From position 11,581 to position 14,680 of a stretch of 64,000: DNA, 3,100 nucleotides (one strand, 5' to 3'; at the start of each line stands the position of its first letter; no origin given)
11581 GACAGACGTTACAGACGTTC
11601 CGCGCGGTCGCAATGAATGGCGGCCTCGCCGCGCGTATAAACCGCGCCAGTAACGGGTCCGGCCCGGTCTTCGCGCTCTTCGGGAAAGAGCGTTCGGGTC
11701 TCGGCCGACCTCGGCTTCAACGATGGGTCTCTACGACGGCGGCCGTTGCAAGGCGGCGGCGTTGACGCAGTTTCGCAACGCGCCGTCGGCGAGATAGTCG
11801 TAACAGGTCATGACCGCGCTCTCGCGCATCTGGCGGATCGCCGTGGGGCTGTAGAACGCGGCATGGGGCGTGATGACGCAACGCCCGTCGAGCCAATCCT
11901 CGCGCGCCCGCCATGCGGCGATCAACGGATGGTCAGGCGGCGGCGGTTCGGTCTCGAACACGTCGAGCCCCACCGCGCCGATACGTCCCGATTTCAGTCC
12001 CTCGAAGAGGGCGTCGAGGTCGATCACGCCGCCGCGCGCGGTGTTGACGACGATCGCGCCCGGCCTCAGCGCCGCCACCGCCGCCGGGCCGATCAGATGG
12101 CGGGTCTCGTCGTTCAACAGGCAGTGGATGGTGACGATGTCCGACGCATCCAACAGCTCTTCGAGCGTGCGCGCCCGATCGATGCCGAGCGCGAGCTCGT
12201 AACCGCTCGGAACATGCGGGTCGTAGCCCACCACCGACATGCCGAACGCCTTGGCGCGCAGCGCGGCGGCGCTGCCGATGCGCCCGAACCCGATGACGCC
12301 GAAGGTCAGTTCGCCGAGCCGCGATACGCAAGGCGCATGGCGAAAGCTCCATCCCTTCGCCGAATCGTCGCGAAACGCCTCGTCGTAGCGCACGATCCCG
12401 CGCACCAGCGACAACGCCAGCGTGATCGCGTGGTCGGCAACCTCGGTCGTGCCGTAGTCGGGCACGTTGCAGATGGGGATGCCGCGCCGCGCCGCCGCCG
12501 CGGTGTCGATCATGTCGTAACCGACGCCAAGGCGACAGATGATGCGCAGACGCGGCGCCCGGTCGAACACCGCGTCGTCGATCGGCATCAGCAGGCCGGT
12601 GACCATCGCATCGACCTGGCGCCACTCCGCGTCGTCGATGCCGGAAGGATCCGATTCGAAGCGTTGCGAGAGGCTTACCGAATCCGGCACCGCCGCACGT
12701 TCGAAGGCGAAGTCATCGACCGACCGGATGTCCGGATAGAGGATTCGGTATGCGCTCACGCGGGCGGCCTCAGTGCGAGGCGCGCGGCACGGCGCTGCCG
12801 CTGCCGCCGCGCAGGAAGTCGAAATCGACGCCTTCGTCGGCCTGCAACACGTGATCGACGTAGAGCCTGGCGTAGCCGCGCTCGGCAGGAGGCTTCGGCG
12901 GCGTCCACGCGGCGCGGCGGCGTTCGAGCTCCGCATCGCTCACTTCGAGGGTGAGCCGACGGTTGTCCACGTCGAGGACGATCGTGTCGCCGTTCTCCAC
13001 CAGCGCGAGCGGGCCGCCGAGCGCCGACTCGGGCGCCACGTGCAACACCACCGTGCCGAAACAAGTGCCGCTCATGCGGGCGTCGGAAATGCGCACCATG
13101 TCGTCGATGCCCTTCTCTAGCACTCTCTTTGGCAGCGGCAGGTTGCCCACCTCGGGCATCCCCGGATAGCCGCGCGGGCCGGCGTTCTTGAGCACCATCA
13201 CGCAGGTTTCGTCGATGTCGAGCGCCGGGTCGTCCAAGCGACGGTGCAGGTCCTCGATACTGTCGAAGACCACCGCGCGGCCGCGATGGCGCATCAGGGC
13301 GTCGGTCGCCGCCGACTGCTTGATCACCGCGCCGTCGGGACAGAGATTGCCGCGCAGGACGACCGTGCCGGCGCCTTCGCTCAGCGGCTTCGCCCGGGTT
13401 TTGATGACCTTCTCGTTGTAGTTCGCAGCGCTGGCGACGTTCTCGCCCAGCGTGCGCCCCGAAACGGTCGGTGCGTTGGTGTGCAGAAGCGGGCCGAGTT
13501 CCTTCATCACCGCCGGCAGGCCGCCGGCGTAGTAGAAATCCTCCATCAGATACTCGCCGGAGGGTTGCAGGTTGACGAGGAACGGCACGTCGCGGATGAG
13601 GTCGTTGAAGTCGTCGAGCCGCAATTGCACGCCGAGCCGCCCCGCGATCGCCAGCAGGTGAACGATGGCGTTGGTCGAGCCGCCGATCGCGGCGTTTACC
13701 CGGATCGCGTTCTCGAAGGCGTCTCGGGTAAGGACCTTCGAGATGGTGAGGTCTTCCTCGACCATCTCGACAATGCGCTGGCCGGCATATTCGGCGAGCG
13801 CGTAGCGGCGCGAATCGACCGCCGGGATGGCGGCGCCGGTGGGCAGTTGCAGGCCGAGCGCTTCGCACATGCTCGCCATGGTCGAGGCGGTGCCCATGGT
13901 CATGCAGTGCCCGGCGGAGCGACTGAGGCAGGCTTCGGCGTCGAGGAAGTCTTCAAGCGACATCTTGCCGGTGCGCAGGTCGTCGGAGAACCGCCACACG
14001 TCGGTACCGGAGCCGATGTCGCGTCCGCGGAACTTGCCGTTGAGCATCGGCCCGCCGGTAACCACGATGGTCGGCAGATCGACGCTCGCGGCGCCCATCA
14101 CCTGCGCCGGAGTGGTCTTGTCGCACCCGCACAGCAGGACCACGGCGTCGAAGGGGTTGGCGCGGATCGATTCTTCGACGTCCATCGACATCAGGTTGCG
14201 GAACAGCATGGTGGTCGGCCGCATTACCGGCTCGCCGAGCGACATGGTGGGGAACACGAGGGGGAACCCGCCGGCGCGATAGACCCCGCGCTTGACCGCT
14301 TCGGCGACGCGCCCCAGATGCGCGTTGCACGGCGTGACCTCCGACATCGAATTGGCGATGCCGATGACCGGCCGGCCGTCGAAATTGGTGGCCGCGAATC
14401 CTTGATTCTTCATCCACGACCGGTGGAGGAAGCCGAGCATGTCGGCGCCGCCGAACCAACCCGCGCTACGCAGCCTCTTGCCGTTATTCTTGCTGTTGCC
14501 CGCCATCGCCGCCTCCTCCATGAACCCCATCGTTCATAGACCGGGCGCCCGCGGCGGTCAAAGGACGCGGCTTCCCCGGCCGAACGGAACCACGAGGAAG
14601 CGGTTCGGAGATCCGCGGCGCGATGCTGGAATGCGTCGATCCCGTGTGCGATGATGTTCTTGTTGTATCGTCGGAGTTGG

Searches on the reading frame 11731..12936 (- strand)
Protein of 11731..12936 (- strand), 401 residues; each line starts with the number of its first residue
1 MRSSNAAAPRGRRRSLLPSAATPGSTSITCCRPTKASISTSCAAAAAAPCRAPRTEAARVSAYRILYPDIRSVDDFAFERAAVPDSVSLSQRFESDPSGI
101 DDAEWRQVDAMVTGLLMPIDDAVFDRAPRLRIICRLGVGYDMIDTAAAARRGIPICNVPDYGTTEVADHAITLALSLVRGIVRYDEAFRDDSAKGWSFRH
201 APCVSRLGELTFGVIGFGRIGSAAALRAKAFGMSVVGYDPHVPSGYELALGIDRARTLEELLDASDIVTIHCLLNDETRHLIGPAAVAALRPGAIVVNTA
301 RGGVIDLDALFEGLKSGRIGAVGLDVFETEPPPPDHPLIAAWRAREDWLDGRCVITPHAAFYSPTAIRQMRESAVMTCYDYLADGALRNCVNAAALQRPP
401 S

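Call 42: search_protein_families(library=pfam, proteins=[window:11731-12936:-], max_evalue=0.001)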
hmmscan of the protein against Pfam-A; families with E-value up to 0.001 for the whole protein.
window:11731-12936:- (401 aa): 3 families
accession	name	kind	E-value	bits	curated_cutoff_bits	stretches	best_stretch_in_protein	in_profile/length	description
PF02826.25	2-Hacid_dh_C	-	3.2e-50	170.4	25.1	1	172-360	2-178/178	D-isomer specific 2-hydroxyacid dehydrogenase, NAD binding domain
PF00389.36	2-Hacid_dh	-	1.6e-23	83.3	24.6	1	105-392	37-134/134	D-isomer specific 2-hydroxyacid dehydrogenase, catalytic domain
PF03446.21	NAD_binding_2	-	6.9e-05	23.4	21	1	212-322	2-115/161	NAD binding domain of 6-phosphogluconate dehydrogenase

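Call 46: find_homologous_proteins(query=window:11731-12735:-, max_evalue=1e-50)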
Query window:11731-12735:- (334 aa): 4804 proteins with E <= 1e-50 among 8000 candidates; the best 120 are listed.
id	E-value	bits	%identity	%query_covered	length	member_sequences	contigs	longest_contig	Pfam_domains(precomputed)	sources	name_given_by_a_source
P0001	3.0e-221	751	100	100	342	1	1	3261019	PF00389.37,PF02826.26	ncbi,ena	-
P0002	7.6e-185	632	81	100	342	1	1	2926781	PF00389.37,PF02826.26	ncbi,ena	-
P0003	1.2e-184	631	83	100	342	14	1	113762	PF03446.22,PF00389.37,PF02826.26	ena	-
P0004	2.3e-180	617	81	100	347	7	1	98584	PF00389.37,PF02826.26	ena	-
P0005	2.8e-180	617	80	99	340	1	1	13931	PF00389.37,PF02826.26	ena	-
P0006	1.8e-176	604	79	100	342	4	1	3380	PF03446.22,PF00389.37,PF02826.26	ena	-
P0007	1.4e-175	601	78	100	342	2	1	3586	PF03446.22,PF00389.37,PF02826.26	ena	-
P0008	2.2e-175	600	79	100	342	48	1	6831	PF03446.22,PF00389.37,PF02826.26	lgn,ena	-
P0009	3.1e-175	600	78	100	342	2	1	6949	PF03446.22,PF00389.37,PF02826.26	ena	-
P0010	8.2e-175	599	78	100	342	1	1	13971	PF00389.37,PF02826.26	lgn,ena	-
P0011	2.5e-174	597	78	100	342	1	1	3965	PF00389.37,PF02826.26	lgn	-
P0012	4.3e-174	596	78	100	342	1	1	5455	PF03446.22,PF00389.37,PF02826.26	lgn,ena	-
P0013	5.1e-173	593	78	100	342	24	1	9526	PF03446.22,PF00389.37,PF02826.26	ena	-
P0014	2.2e-172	591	77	99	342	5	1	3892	PF00389.37,PF02826.26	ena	-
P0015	2.6e-170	584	75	99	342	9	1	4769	PF00389.37,PF02826.26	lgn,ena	-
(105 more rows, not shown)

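Call 47: find_encoding_contigs(protein=P0001, flank=10000, max_places=4)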
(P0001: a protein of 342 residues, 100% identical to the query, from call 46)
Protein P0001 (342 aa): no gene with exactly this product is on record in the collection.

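Call 48: find_encoding_contigs(protein=P0002, flank=10000, max_places=3)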
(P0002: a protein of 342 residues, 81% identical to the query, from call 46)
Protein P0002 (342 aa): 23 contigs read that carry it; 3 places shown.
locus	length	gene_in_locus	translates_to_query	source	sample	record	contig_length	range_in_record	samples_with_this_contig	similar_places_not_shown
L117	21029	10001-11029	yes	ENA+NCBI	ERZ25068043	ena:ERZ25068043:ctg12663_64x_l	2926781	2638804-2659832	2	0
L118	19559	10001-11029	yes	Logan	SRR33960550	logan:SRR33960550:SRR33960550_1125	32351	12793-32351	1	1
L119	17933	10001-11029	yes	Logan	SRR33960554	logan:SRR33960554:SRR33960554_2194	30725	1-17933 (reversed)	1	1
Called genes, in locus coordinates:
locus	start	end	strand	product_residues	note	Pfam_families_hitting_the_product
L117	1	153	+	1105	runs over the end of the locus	PF00580:UvrD-helicase, PF13245:AAA_19 (weak), PF12705:PDDEXK_1 (faint), PF13361:UvrD_C, PF13538:UvrD_C_2 (faint)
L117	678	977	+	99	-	PF00156:Pribosyltran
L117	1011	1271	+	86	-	PF00462:Glutaredoxin, PF13417:GST_N_3 (weak)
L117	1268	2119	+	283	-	PF00795:CN_hydrolase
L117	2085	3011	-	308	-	PF00696:AA_kinase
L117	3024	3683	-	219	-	PF03193:RsgA_GTPase (faint), PF00350:Dynamin_N (faint), PF01926:MMR_HSR1, PF02421:FeoB_N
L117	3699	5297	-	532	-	PF14849:YidC_periplas, PF02096:60KD_IMP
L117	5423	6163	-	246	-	PF01809:YidD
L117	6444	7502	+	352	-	PF08240:ADH_N, PF00208:ELFV_dehydrog (faint), PF16912:Glu_dehyd_C (faint), PF00107:ADH_zinc_N, PF13602:ADH_zinc_N_2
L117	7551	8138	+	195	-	-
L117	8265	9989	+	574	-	PF00920:ILVD_EDD_N, PF24877:ILV_EDD_C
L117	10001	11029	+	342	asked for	PF00389:2-Hacid_dh, PF02826:2-Hacid_dh_C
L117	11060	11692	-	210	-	PF02798:GST_N, PF13410:GST_C_2 (faint), PF13417:GST_N_3, PF13409:GST_N_2, PF00043:GST_C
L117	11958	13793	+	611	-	PF08811:DUF1800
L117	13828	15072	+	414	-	PF07394:DUF1501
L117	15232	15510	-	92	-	PF00216:Bac_DNA_binding, PF18291:HU-HIG (weak)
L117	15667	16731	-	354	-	PF00383:dCMP_cyt_deam_1, PF14437:MafB19-deam, PF01872:RibD_C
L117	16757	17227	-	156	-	PF22811:Zn_ribbon_NrdR, PF03477:ATP-cone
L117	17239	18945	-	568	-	PF02502:LacAB_rpiB, PF00464:SHMT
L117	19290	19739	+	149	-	PF05443:ROS_MUCR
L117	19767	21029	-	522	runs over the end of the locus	PF01039:Carboxyl_trans, PF03255:ACCA (weak)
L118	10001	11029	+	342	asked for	PF00389:2-Hacid_dh, PF02826:2-Hacid_dh_C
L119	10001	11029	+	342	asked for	PF00389:2-Hacid_dh, PF02826:2-Hacid_dh_C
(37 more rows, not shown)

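Call 49: list_cluster_members(proteins=[P0001])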
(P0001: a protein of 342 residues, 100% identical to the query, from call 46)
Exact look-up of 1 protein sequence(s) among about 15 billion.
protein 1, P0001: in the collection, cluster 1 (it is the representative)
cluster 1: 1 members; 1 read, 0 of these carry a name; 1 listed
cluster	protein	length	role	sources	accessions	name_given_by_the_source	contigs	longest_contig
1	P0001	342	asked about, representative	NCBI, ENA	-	-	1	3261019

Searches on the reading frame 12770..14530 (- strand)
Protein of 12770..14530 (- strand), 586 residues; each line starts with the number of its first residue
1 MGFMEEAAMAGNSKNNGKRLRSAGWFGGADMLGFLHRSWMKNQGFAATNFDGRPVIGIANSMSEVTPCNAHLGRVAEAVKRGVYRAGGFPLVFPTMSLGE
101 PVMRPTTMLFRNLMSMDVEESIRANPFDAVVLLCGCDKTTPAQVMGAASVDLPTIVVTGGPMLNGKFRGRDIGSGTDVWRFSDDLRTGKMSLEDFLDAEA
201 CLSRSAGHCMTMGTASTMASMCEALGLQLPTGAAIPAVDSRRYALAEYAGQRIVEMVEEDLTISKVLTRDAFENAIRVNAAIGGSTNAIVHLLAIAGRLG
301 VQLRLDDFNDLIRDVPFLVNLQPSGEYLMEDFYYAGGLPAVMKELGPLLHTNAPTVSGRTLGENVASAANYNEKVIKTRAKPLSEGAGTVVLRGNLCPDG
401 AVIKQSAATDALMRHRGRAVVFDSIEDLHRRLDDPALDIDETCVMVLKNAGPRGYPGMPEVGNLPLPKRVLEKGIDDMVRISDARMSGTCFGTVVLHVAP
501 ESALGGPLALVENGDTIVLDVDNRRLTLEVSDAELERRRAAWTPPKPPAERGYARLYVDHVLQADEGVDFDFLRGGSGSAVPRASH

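Call 43: find_encoding_contigs(protein=window:12770-14530:-, flank=10000, max_places=6)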
Protein window:12770-14530:- (586 aa): no gene with exactly this product is on record in the collection.

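Call 44: find_encoding_contigs(protein=window:12770-14506:-, flank=10000, max_places=6)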
Protein window:12770-14506:- (578 aa): no gene with exactly this product is on record in the collection.

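Call 45: find_encoding_contigs(protein=window:12770-14521:-, flank=10000, max_places=6)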
Protein window:12770-14521:- (583 aa): no gene with exactly this product is on record in the collection.
